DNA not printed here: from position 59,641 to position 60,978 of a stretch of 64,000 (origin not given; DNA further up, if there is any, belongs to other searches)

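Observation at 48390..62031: Recurrent Rieske oxygenase + NicX-like module: candidate undescribed N-heterocycle ring-opening pathways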

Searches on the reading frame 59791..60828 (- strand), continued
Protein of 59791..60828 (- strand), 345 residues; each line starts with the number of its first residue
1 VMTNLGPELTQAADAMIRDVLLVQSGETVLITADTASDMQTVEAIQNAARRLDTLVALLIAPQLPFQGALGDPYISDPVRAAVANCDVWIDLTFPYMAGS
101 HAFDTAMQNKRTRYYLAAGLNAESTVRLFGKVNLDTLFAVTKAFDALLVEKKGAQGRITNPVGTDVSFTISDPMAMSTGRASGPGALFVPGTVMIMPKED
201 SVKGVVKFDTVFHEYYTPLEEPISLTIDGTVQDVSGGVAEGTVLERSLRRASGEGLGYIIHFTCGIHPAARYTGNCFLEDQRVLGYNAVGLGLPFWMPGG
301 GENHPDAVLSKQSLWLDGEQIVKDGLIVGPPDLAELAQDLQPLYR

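Call 26: search_protein_families(library=pfam, proteins=[L001:5588-6766:+, L001:3917-5749:-, L001:2306-3172:+, L001:56-1015:+, L001:1053-1544:-], max_evalue=0.001)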
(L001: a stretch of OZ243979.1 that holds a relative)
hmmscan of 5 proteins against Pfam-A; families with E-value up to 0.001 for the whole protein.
L001:5588-6766:+ (392 aa): 5 families
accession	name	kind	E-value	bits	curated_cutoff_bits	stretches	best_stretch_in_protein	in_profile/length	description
PF01266.30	DAO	-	7.8e-71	239.9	27.9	1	6-357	1-353/353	FAD dependent oxidoreductase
PF00890.30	FAD_binding_2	-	1.3e-06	28.3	20.4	1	6-213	1-213/414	FAD binding domain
PF13738.12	Pyr_redox_3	-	1.9e-06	27.8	30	0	8-39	1-32/305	Pyridine nucleotide-disulphide oxidoreductase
PF07992.20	Pyr_redox_2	-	7.5e-06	26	26.1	0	6-43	2-40/291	Pyridine nucleotide-disulphide oxidoreductase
PF01494.25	FAD_binding_3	-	7.5e-05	22.6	22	1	5-190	2-140/349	FAD binding domain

L001:3917-5749:- (610 aa): 12 families
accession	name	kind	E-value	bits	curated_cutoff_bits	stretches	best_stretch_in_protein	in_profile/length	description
PF07992.20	Pyr_redox_2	-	2e-67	228.1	26.1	1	138-453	1-287/291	Pyridine nucleotide-disulphide oxidoreductase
PF02852.28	Pyr_redox_dim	-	4e-30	104.7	25.3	1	477-586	1-110/110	Pyridine nucleotide-disulphide oxidoreductase, dimerisation domain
PF00070.33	Pyr_redox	-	7.5e-22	78.1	22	1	306-383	1-78/82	Pyridine nucleotide-disulphide oxidoreductase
PF01134.28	GIDA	-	1.4e-11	44.6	22.1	1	140-276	2-150/391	Glucose inhibited division protein A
PF01266.30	DAO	-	7.9e-08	32.6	27.9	0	140-172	2-35/353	FAD dependent oxidoreductase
PF03486.20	HI0933_like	-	2.6e-06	27.5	50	0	139-170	2-33/244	HI0933-like protein Rossmann domain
PF13738.12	Pyr_redox_3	-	4.2e-06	26.6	30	1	258-441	116-305/305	Pyridine nucleotide-disulphide oxidoreductase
PF02737.24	3HCDH_N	-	4e-05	24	22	1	307-349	2-44/180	3-hydroxyacyl-CoA dehydrogenase, NAD binding domain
PF02826.25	2-Hacid_dh_C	-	5.9e-05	22.9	25.1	0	305-340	37-72/178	D-isomer specific 2-hydroxyacid dehydrogenase, NAD binding domain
PF01262.27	AlaDh_PNT_C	-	9.5e-05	22.4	23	0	139-169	30-60/214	Alanine dehydrogenase/PNT, C-terminal domain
PF13450.12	NAD_binding_8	-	0.00013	22.6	21.9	0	142-176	1-36/68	NAD(P)-binding Rossmann-like domain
PF12831.13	FAD_oxidored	-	0.00023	21.1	27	1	140-175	2-38/416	FAD dependent oxidoreductase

L001:2306-3172:+ (288 aa): 1 family
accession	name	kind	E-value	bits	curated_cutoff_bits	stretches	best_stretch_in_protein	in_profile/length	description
PF10977.13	DUF2797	-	7e-103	343.8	25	1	46-279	1-227/227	Protein of unknown function (DUF2797)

L001:56-1015:+ (319 aa): 3 families
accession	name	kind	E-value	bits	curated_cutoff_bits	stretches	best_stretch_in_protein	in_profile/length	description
PF02182.23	SAD_SRA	-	2.4e-44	151.1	30.7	1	52-198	1-146/148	SAD/SRA domain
PF13391.12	HNH_2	-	2.2e-07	31.1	21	1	225-273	1-59/66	HNH endonuclease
PF01844.29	HNH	-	0.00035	21.1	21.4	1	225-269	1-41/47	HNH endonuclease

L001:1053-1544:- (163 aa): 0 families

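Call 33: find_related_loci(query=A1, collection=genome_contigs, flank=10000)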
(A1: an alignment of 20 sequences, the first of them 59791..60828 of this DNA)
Query A1 (345 aa) in genome_contigs; peptide patterns used: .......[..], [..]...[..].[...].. (x = any residue, [..] = any of these).
271 stretches matched a pattern; 156 encode a relative of the query (tblastn E <= 1e-3); the best 80 are kept; 80 distinct loci.
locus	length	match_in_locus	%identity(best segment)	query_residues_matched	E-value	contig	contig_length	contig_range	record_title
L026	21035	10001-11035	96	1-345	0e+0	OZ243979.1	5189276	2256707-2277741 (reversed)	MAG: uncultured Candidatus Binatia bacterium isolate 1ea5a42d-c5b0-4d9d-a207-f079449ea76f genome assembly, chromosome: 1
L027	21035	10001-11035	96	1-345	0e+0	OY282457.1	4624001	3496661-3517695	MAG: uncultured Candidatus Binatia bacterium genome assembly, chromosome: 1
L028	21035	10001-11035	96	1-345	0e+0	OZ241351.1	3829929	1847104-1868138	MAG: uncultured Candidatus Binatia bacterium isolate 5f0d318e-1668-4b86-9731-a3c73843edec genome assembly, chromosome: 1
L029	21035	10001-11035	96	1-345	0e+0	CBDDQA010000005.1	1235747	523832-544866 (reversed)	MAG: uncultured Candidatus Binatia bacterium isolate 6ae7d3f7-6f3a-412e-99ff-c928d72fc6b4 genome assembly, contig: conti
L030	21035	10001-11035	95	1-345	0e+0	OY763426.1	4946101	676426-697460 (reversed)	MAG: Candidatus Binatia bacterium isolate bff738c7-9683-4f94-b287-c2cb1e0b670a genome assembly, chromosome: 1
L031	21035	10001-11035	95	1-345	0e+0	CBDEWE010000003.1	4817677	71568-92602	MAG: uncultured Candidatus Binatia bacterium isolate a8241130-b51f-4fa7-9d5c-c617c4ae5504 genome assembly, contig: conti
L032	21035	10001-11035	95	1-345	0e+0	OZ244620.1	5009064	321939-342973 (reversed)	MAG: uncultured Candidatus Binatia bacterium isolate a6e05b1d-2203-4d92-b789-b8e4a46226c9 genome assembly, chromosome: 1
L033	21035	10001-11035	95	1-345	0e+0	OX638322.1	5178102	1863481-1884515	MAG: Candidatus Binatia bacterium isolate fc306077-a6e0-4751-8727-9b45b52cfb09 genome assembly, chromosome: 1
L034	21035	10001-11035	94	1-345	0e+0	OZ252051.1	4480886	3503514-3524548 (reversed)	MAG: uncultured Candidatus Binatia bacterium isolate b4184f84-54dd-4777-b1f7-7d436cdf621f genome assembly, chromosome: 1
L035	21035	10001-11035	95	1-345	0e+0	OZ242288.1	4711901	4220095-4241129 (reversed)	MAG: uncultured Candidatus Binatia bacterium isolate 92a940bf-e797-4da1-8ec4-eab1d584ba41 genome assembly, chromosome: 1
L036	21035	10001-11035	95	1-345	0e+0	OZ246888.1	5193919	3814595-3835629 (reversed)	MAG: Candidatus Binatia bacterium isolate 6b508bb3-31ce-4f4f-8d88-ad7b0e8f6706 genome assembly, chromosome: 1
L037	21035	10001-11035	94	1-345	0e+0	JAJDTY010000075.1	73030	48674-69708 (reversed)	MAG: Candidatus Binatia bacterium isolate jk18x1bzbins.55 k141_1053463, whole genome shotgun sequence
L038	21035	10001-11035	94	1-345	0e+0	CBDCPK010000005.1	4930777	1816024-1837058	MAG: uncultured Candidatus Binatia bacterium isolate e85f1b99-d511-4c74-aca6-82eb56c94599 genome assembly, contig: chrom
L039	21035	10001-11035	94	1-345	0e+0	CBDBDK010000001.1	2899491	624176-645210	MAG: uncultured Candidatus Binatia bacterium isolate 2c216906-a703-41c5-82d5-ef5894461506 genome assembly, contig: conti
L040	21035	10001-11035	94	1-345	0e+0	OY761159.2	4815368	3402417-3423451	MAG: Candidatus Binatia bacterium isolate a3054953-5fa8-48fb-90a5-e173aac96f7a genome assembly, chromosome: 1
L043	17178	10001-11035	90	1-345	0e+0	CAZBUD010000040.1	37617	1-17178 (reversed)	MAG TPA_asm: uncultured Enterobacteriaceae bacterium isolate SRP092902_co1_597 genome assembly, contig: NODE_1210_length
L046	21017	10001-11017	65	1-340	3e-154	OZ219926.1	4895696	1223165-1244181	MAG: Thermodesulfobacteriota bacterium isolate 21442c6b-cc68-4f82-8039-a5361455a999 genome assembly, chromosome: 3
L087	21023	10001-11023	53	5-344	2e-121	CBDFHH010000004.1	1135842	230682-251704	MAG: Alphaproteobacteria bacterium isolate ca720d0a-e3d3-44bd-b835-9e3e1a19867a genome assembly, contig: contig_4, whole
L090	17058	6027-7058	52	2-344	3e-121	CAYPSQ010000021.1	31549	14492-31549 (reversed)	MAG TPA_asm: uncultured Rhizobiaceae bacterium isolate SRP092796_co5_268 genome assembly, contig: NODE_1268_length_31549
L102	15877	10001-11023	50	5-344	8e-118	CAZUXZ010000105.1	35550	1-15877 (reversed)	MAG TPA_asm: uncultured Rhizobiaceae bacterium isolate SRP092796_co1_574 genome assembly, contig: k141_2305890, whole ge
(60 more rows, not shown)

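Call 46: search_protein_families(library=pfam, proteins=[L032:11416-12453:-, L032:13422-14888:+, L032:15000-15878:+, L032:17080-19548:+, L032:13146-13862:-, L043:7715-8740:+, L046:7053-8486:-], max_evalue=0.001)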
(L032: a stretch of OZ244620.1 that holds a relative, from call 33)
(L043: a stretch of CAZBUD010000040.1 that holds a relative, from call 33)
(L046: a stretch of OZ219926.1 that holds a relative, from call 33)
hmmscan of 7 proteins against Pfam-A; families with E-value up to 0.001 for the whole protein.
L032:11416-12453:- (345 aa): 2 families
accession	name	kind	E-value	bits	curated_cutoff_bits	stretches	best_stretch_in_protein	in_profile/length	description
PF01972.22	SDH_protease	-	6.2e-21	75.1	31.3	1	6-133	36-167/286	ClpP-like SDH-type serine proteinase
PF25145.1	NfeD1b_N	-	5e-06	26.7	40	1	56-118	32-94/189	NfeD1b, N-terminal domain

L032:13422-14888:+ (488 aa): 2 families
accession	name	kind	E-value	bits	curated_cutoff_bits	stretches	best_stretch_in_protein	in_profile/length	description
PF13520.12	AA_permease_2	-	7.7e-45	154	27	1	20-456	1-425/427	Amino acid permease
PF00324.27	AA_permease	-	1.5e-20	73.8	24.6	1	27-418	4-407/470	Amino acid permease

L032:15000-15878:+ (292 aa): 1 family
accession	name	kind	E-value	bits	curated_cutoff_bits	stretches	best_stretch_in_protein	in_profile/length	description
PF00296.26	Bac_luciferase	-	1.1e-48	166.7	27.9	1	10-266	16-247/314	Luciferase-like monooxygenase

L032:17080-19548:+ (822 aa): 5 families
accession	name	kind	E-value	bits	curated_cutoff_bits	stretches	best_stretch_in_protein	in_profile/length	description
PF00456.26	Transketolase_N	-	9.5e-14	51.6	22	1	88-253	63-222/334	Transketolase, thiamine diphosphate binding domain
PF17831.6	PDH_E1_M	-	1e-08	35.3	23.2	1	435-625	16-206/229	Pyruvate dehydrogenase E1 component middle domain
PF22613.1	Transketolase_C_1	-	1.6e-08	35.2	27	1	687-805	12-112/113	Transketolase-like TK C-terminal domain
PF02779.29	Transket_pyr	-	1.4e-06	28.5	27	1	467-629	25-159/174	Transketolase, pyrimidine binding domain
PF13292.11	DXP_synthase_N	-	2.4e-06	27.5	21.2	0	55-128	35-104/274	1-deoxy-D-xylulose-5-phosphate synthase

L032:13146-13862:- (238 aa): 0 families

L043:7715-8740:+ (341 aa): 1 family
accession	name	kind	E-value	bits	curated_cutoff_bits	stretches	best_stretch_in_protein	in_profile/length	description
PF00561.26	Abhydrolase_1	-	9.8e-07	29.1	25.8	1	62-169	21-112/245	alpha/beta hydrolase fold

L046:7053-8486:- (477 aa): 1 family
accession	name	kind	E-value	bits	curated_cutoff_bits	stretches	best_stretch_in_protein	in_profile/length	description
PF01425.27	Amidase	-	1e-132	443.8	27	1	35-459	1-445/445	Amidase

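Call 49: search_solved_structures(query=A1, max_evalue=10, show_alignments=2)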
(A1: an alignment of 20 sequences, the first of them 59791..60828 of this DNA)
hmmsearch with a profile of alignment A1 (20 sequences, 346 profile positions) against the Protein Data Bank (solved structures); distinct sequences matched with E-value up to 10: 3.
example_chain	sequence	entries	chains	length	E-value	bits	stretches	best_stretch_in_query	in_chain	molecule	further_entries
7cn3_A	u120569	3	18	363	1.9e-08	37.1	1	23-335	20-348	2,5-dihydroxypyridine 5,6-dioxygenase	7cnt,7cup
3wwm_A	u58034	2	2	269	0.64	12.3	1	189-254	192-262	Putative acetylglutamate kinase-like protein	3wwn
3u6u_A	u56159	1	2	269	0.74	12.1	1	189-244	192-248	Putative acetylglutamate kinase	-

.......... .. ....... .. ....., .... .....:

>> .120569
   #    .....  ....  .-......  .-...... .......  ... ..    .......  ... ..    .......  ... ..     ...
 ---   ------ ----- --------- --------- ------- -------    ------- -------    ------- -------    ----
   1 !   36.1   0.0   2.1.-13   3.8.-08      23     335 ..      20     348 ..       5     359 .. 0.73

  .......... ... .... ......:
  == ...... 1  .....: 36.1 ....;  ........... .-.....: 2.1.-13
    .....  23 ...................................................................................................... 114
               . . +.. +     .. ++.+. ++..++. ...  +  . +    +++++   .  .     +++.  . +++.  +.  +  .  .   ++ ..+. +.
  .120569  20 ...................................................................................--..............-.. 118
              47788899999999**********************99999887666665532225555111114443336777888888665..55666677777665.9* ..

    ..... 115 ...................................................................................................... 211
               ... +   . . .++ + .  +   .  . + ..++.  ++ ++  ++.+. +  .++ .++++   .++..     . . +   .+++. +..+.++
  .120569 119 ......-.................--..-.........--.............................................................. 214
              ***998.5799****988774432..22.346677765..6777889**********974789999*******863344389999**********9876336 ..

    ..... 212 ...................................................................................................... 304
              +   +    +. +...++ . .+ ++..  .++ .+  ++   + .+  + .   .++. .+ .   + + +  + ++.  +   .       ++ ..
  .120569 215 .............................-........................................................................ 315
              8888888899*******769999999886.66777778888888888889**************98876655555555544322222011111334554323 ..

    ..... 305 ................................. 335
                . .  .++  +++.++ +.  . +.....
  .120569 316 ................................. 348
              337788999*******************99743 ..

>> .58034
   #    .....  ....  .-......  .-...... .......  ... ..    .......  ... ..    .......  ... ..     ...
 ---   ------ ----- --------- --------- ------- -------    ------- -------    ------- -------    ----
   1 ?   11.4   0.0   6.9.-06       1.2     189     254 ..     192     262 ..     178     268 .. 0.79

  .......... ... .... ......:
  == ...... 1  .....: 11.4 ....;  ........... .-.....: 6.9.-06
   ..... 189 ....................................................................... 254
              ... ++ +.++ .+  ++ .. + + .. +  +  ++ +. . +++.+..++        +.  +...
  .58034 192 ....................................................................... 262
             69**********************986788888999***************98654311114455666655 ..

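Call 55: predict_structure(alignment_id=A2)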
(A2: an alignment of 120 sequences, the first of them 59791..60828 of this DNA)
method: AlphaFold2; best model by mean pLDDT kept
length: 345 residues; sequences in the alignment: 120
mean_pLDDT: 94.6   pTM: 0.92
mean pLDDT of the five models: 94.6, 94.5, 94.4, 93.9, 93.4
residues with pLDDT >= 90: 311; 70-90: 30; 50-70: 2; < 50: 2
segments of 3 or more residues with pLDDT < 50: none
pLDDT, mean of each block of 10 residues (from residue 1): 78 98 98 97 98 98 92 96 98 94 94 95 97 97 96 98 98 86 95 96 98 91 97 96 94 91 97 95 97 87 89 98 97 97 86
secondary structure, 60 per line:
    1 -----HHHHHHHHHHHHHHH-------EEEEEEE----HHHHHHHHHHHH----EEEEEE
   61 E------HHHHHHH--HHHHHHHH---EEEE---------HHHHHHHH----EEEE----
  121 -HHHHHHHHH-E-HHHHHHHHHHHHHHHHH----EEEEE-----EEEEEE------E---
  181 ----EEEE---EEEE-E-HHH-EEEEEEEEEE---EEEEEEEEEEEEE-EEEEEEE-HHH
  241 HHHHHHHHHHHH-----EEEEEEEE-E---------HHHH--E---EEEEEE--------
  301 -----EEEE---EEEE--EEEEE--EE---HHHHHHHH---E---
elements in order: H6-20 E28-34 H39-50 E55-61 H68-74 H77-84 E88-91 H101-108 E113-116 H122-130 H134-150 E155-159 E165-170 E185-188 E192-195 E203-212 E216-228 E230-236 H238-252 E258-265 H277-280 E287-292 E306-309 E313-316 E319-323 H331-338

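Call 61: fold_search(model_id=the predicted structure, library=pdb)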
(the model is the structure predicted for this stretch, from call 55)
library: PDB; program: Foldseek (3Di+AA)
matches with E <= 10: 1867; with E <= 0.001: 9
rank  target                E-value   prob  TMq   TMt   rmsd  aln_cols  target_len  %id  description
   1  7cn3_A                4.7e-21  1.00  0.74  0.74   3.9       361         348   19  2,5-dihydroxypridine Dioxygenase in complex with 2,5-dihydroxypridine and product N-formylmaleamic acid (released 2020-12-16)
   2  7cn3_C                1.5e-20  1.00  0.75  0.74   3.9       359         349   19  2,5-dihydroxypridine Dioxygenase in complex with 2,5-dihydroxypridine and product N-formylmaleamic acid (released 2020-12-16)
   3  7cup_E                1.6e-19  1.00  0.75  0.75   3.9       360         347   19  Structure of 2,5-dihydroxypridine Dioxygenase from Pseudomonas putida KT2440 (released 2020-12-16)
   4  4icr_A                7.1e-14  1.00  0.57  0.50   8.0       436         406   14  Structural basis for substrate recognition and reaction mechanism of bacterial aminopeptidase peps (released 2013-10-23)
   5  4ics_A                8.3e-13  1.00  0.61  0.53   6.6       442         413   14  Crystal structure of PepS from Streptococcus pneumoniae in complex with a substrate (released 2013-10-23)
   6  2ayi_A                2.6e-12  1.00  0.65  0.58   5.8       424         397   16  Wild-type AmpT from Thermus thermophilus (released 2005-11-08)
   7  4icq_A                3.4e-12  1.00  0.63  0.54   7.5       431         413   14  Structural basis for substrate recognition and reaction mechanism of bacterial aminopeptidase peps (released 2013-10-23)
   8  1zjc                  1.4e-11  1.00  0.56  0.48   8.4       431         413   15  Aminopeptidase S from S. aureus (released 2005-06-07)
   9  3jvd_A                1.0e-03  0.99  0.19  0.25   8.1       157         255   13  Crystal structure of putative transcription regulation repressor (LACI family) FROM Corynebacterium glutamicum (released 2009-09-22)
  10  4u1t_E                2.0e-03  0.69  0.20  0.19  12.3       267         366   15  The crystal structure of holo CalE6, a methionine gamma lyase from Micromonospora echinospora (released 2015-01-07)
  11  2huf_A                2.4e-03  1.00  0.21  0.19   5.1       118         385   14  Crystal structure of Aedes aegypti alanine glyoxylate aminotransferase (released 2006-09-26)
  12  7s5m_D                2.7e-03  0.94  0.19  0.18   5.6       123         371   16  Crystal Structure of a 8-amino-7-oxononanoate synthase/2-amino-3-ketobutyrate coenzyme A ligase from Mycobacterium sme (released 2021-09-22)
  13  5xn8_A                2.9e-03  0.96  0.23  0.22   7.6       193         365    9  Structure of glycerol dehydrogenase crystallised as a contaminant (released 2017-06-07)
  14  4b7x_J                3.3e-03  0.98  0.19  0.20   6.2       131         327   18  Crystal structure of hypothetical protein PA1648 from Pseudomonas aeruginosa. (released 2013-01-09)
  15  1jq5                  3.5e-03  0.91  0.20  0.19  10.9       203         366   11  Bacillus Stearothermophilus Glycerol dehydrogenase complex with NAD+ (released 2001-10-01)
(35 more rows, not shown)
